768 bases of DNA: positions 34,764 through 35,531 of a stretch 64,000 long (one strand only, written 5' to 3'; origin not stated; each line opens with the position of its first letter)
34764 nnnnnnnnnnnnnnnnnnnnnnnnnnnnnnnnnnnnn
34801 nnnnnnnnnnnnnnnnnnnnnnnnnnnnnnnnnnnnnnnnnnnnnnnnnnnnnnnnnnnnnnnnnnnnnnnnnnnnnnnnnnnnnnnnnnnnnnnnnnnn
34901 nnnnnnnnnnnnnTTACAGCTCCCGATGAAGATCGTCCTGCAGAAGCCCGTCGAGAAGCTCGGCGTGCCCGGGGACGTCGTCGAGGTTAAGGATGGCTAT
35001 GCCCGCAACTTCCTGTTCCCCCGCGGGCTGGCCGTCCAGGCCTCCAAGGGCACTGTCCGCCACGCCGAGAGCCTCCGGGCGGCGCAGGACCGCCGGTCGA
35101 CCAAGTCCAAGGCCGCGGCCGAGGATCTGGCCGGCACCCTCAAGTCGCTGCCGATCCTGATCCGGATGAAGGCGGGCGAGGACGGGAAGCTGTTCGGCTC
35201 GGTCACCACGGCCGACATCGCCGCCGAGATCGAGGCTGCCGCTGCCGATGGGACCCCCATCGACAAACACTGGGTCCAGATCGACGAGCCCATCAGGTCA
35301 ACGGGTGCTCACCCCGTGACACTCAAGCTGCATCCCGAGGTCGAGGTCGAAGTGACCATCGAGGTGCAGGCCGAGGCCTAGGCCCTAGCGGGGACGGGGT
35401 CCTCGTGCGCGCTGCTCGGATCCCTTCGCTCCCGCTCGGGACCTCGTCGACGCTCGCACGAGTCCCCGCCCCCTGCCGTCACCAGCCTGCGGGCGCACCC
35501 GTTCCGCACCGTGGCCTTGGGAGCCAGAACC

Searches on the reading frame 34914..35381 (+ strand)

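Call 15: search_protein_families(library=pfam, proteins=[window:34914-35381:+], max_evalue=0.001)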
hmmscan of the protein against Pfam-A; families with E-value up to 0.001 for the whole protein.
window:34914-35381:+ (155 aa): 2 families
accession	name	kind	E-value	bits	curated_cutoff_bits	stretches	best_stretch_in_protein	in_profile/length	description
PF03948.19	Ribosomal_L9_C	-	4.2e-26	91.6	23.2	1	67-152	1-85/86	Ribosomal protein L9, C-terminal domain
PF01281.25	Ribosomal_L9_N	-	4.6e-21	74.6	20.7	1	5-49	1-45/47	Ribosomal protein L9, N-terminal domain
